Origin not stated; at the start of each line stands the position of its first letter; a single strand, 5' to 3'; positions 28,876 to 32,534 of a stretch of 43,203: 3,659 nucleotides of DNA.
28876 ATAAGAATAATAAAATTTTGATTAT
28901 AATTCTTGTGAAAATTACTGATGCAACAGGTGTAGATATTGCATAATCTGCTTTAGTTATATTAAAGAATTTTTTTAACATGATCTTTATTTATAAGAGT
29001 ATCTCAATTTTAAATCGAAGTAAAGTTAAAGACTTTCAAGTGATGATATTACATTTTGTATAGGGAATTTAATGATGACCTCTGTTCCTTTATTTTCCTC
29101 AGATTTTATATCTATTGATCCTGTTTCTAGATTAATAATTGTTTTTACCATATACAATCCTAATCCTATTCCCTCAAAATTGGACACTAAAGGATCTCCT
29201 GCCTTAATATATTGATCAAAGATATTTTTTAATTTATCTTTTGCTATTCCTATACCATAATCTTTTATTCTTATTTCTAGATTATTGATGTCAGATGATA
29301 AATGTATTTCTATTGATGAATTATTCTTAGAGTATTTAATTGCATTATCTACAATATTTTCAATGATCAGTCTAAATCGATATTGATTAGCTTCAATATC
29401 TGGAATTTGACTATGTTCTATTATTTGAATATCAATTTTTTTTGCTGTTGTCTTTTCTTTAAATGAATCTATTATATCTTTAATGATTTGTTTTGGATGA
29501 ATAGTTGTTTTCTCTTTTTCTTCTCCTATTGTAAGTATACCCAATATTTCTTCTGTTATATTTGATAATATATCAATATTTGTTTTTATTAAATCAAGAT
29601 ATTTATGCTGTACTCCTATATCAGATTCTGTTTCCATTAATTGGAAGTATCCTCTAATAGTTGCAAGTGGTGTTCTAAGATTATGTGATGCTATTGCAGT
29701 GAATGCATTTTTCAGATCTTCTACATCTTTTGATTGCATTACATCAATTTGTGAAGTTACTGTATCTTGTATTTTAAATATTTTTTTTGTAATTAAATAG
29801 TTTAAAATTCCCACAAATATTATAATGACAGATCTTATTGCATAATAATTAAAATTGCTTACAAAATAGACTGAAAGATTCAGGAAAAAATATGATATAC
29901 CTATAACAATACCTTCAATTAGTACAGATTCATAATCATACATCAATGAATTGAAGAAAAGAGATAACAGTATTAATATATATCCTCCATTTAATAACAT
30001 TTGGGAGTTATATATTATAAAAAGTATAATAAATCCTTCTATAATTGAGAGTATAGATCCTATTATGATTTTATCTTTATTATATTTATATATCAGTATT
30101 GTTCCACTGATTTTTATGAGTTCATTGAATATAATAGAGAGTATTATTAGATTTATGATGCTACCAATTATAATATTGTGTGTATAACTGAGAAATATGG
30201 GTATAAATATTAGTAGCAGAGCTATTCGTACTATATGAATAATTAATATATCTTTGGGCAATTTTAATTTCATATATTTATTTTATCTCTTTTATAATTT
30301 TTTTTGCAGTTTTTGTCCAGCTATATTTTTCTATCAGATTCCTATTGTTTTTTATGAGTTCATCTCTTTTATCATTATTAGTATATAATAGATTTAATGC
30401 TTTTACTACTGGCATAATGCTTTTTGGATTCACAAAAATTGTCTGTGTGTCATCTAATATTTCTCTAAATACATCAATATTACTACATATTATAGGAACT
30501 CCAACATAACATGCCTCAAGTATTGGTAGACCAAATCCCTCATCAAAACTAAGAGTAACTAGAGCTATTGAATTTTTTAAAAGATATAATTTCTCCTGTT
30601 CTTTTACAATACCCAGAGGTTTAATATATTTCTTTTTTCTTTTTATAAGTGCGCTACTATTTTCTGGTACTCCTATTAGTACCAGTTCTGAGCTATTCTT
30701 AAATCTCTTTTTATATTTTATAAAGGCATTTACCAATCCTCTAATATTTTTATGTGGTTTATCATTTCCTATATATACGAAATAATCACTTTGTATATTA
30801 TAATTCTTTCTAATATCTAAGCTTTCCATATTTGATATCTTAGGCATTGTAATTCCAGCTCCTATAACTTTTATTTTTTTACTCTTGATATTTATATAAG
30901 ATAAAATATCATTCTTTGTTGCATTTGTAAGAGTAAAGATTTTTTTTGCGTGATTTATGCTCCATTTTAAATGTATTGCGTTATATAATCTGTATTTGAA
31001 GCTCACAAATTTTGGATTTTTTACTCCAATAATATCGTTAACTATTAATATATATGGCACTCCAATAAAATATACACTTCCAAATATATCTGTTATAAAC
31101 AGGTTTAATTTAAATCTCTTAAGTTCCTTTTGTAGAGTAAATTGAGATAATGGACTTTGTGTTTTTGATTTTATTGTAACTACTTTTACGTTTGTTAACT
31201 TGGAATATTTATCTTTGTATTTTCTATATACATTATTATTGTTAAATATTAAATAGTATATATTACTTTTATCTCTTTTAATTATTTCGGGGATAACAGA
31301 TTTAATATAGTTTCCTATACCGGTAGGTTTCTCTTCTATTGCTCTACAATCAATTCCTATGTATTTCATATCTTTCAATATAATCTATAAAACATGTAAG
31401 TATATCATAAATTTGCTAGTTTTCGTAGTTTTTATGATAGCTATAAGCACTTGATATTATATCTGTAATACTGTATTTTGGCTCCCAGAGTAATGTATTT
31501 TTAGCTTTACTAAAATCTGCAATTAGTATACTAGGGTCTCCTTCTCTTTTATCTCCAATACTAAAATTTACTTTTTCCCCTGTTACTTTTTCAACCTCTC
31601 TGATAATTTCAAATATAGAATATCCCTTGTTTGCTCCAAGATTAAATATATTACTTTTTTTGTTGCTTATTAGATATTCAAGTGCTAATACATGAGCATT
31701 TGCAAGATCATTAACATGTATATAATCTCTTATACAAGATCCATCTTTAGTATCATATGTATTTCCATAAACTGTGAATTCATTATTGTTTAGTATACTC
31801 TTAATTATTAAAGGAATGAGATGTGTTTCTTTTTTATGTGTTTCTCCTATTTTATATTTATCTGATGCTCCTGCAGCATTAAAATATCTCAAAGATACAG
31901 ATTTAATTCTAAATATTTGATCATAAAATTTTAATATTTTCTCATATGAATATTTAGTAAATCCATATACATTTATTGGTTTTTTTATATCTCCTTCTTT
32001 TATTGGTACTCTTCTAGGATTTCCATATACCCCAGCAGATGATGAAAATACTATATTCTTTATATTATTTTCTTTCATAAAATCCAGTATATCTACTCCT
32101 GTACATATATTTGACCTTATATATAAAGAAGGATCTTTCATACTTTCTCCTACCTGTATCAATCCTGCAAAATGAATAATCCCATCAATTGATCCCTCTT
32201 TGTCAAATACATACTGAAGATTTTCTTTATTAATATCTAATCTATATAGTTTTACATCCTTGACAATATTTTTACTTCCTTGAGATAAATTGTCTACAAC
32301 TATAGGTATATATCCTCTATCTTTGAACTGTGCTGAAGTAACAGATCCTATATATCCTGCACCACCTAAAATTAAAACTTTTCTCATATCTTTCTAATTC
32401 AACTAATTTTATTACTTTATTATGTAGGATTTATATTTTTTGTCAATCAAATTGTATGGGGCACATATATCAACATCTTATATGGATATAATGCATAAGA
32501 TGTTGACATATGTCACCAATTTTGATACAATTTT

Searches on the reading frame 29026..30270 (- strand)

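Call 47: search_protein_families(library=pfam, max_evalue=0.00001, proteins=[window:29026-30270:-])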
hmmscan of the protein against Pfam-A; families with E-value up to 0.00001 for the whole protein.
window:29026-30270:- (414 aa): 2 families
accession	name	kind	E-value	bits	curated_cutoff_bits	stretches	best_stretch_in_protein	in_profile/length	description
PF02518.31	HATPase_c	-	2.2e-23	83.2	26.4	1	296-405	3-110/111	Histidine kinase-, DNA gyrase B-, and HSP90-like ATPase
PF00512.31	HisKA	-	2.1e-12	47.3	26.9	1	187-243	2-58/66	His Kinase A (phospho-acceptor) domain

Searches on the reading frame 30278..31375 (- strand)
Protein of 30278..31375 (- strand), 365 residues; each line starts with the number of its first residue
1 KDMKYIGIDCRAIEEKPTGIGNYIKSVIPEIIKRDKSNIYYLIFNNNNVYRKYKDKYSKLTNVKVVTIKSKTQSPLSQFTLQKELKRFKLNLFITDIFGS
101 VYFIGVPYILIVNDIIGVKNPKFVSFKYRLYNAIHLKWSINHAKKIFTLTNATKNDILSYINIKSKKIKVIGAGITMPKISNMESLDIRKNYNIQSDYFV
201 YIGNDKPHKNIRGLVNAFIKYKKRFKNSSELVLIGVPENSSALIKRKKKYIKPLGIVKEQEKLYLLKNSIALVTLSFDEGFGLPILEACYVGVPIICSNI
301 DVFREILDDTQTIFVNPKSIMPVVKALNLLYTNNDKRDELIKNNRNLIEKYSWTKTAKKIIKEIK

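Call 47: search_protein_families(library=pfam, max_evalue=0.00001, proteins=[window:30278-31375:-])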
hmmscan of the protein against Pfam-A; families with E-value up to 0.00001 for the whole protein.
window:30278-31375:- (365 aa): 4 families
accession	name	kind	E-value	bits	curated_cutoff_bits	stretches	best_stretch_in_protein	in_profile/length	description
PF00534.26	Glycos_transf_1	-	2.8e-23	82.7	26.4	1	192-346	9-171/172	Glycosyl transferases group 1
PF13692.12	Glyco_trans_1_4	-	2.4e-14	54.2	27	1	198-333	3-142/142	Glycosyl transferases group 1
PF20706.3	GT4-conflict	-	6.4e-06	25.8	26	0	204-322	207-335/385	Family 4 Glycosyltransferase in conflict systems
PF13439.12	Glyco_transf_4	-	6.7e-06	26.7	28.5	1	56-175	39-166/170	Glycosyltransferase Family 4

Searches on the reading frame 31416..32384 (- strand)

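Call 47: search_protein_families(library=pfam, max_evalue=0.00001, proteins=[window:31416-32384:-])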
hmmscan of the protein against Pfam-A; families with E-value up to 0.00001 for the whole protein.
window:31416-32384:- (322 aa): 4 families
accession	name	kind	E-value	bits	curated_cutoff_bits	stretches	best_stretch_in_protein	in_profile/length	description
PF01370.27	Epimerase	-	1.6e-48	165.7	20.9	1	3-250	1-240/240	NAD dependent epimerase/dehydratase family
PF16363.11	GDP_Man_Dehyd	-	2.8e-42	145.8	27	1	4-311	1-330/332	GDP-mannose 4,6 dehydratase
PF01073.25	3Beta_HSD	-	1.2e-10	41.4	22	1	4-149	1-150/280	3-beta hydroxysteroid dehydrogenase/isomerase family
PF04321.23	RmlD_sub_bind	-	3.1e-06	26.9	27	1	2-152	2-137/287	RmlD substrate binding domain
